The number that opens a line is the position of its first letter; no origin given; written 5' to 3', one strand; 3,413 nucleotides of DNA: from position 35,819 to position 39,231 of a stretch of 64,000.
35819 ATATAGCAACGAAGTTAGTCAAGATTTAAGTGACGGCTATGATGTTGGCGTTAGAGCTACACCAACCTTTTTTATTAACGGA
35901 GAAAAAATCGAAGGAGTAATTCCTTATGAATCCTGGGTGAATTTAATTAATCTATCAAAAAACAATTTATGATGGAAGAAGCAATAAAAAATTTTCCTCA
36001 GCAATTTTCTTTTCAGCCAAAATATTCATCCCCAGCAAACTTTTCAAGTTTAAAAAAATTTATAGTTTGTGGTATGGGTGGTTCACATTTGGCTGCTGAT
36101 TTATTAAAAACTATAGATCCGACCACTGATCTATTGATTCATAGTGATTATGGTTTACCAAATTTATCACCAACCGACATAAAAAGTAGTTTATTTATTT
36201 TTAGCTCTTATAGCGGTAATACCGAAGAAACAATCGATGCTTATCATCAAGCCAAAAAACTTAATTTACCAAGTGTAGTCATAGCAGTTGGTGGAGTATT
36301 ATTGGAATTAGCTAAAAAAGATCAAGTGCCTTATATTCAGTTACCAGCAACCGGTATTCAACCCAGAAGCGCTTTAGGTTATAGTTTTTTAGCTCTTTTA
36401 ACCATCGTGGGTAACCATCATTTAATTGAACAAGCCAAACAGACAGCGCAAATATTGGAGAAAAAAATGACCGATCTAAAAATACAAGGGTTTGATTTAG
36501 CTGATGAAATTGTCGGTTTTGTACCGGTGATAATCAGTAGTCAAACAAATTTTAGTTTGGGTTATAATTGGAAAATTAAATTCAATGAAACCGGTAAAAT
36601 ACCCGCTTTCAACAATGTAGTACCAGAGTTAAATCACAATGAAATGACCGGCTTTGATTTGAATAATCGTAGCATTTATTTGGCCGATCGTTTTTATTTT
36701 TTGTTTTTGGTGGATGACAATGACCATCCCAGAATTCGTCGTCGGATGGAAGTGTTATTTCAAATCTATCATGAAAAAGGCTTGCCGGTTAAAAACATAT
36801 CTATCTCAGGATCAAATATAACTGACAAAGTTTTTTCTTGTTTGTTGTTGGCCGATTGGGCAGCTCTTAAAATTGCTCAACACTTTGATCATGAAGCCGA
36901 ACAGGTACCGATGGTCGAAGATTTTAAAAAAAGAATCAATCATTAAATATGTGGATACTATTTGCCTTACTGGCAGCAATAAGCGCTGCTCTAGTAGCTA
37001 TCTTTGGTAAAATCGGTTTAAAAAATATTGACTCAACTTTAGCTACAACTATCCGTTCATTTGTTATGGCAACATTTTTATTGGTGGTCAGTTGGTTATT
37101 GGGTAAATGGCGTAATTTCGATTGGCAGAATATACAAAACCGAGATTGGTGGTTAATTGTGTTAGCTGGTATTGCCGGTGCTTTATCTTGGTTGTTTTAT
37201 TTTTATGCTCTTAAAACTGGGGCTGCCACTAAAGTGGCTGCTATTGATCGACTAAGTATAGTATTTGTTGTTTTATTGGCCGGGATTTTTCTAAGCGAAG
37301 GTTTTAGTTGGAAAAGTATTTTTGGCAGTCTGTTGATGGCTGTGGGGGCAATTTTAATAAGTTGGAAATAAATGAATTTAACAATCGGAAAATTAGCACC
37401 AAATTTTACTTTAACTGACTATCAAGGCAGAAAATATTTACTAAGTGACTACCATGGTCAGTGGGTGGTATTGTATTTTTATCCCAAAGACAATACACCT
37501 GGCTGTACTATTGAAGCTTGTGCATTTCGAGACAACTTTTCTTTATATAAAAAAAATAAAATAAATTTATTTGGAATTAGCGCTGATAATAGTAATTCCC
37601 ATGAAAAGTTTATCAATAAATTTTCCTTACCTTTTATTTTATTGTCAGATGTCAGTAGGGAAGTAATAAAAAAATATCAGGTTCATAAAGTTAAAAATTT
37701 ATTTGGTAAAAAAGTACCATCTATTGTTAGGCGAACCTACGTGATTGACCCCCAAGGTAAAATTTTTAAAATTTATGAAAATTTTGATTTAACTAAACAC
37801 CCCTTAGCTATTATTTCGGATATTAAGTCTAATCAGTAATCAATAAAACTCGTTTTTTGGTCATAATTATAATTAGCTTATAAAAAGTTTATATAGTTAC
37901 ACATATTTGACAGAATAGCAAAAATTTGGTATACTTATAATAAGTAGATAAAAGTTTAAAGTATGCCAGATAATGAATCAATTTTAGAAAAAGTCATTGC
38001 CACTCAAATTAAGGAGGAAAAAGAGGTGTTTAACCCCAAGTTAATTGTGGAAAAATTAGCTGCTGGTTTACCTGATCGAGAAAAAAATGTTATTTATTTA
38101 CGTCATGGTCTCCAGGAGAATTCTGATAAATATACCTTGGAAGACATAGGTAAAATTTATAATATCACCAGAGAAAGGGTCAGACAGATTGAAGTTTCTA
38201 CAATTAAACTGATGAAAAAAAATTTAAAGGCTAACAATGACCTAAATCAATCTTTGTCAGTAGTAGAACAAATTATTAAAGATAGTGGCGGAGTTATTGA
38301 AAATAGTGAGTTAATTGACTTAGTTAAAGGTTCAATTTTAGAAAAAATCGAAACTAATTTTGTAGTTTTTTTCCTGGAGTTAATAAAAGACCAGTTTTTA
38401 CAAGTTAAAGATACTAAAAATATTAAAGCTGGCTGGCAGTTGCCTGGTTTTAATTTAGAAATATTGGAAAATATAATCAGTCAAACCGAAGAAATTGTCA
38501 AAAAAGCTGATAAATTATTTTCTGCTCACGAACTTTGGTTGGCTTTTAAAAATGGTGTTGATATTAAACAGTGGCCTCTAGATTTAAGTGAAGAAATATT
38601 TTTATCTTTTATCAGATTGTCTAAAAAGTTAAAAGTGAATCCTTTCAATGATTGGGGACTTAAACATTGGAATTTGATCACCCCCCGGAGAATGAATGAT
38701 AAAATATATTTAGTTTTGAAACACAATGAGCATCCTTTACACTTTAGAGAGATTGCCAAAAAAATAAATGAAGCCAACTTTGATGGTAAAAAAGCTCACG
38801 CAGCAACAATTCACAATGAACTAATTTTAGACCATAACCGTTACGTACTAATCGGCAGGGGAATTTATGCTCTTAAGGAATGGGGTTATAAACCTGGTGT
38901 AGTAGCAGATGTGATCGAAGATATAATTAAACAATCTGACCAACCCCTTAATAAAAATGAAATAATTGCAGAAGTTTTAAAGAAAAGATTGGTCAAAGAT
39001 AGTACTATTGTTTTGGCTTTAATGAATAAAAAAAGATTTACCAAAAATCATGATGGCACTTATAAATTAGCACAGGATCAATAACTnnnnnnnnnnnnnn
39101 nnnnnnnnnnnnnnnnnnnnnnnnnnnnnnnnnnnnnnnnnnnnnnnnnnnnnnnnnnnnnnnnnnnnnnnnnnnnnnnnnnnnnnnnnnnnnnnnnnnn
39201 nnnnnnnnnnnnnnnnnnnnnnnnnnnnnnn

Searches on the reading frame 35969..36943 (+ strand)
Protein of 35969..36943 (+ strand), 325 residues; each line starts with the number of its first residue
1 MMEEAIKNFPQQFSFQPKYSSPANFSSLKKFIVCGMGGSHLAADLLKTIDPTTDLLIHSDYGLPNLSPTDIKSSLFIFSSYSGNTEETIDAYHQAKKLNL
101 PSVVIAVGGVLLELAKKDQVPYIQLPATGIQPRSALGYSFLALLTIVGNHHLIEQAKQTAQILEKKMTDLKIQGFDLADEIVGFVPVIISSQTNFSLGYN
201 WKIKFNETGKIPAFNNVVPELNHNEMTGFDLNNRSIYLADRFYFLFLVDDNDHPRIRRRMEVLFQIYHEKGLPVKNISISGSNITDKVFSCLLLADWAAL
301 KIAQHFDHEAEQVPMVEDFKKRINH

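Call 92: search_protein_families(library=pfam, proteins=[window:35969-36943:+], max_evalue=0.00001)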
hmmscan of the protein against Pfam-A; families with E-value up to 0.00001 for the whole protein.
window:35969-36943:+ (325 aa): 1 family
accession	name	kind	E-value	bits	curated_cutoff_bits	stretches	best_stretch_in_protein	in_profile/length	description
PF10432.14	bact-PGI_C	-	3.4e-32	111.9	24.5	1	176-323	7-151/151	Bacterial phospho-glucose isomerase C-terminal SIS domain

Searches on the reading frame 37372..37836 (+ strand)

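Call 92: search_protein_families(library=pfam, proteins=[window:37372-37836:+], max_evalue=0.00001)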
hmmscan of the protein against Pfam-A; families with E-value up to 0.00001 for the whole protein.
window:37372-37836:+ (155 aa): 2 families
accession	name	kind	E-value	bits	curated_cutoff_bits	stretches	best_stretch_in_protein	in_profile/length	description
PF00578.27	AhpC-TSA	-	4e-37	127.3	26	1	5-131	1-121/124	AhpC/TSA family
PF08534.16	Redoxin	-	1e-17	64.8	26.6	1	6-137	3-134/148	Redoxin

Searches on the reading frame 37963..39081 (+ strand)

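Call 50: search_protein_families(library=pfam, proteins=[window:37963-39081:+], max_evalue=0.001)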
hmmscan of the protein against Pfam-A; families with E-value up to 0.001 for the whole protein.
window:37963-39081:+ (373 aa): 2 families
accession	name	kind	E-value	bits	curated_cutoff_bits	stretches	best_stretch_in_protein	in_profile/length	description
PF04545.22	Sigma70_r4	-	1.1e-13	50.9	24.1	1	34-85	3-49/50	Sigma-70, region 4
PF05066.19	HARE-HTH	-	4.1e-09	37.1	25.9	1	247-307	6-71/71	HB1, ASXL, restriction endonuclease HTH domain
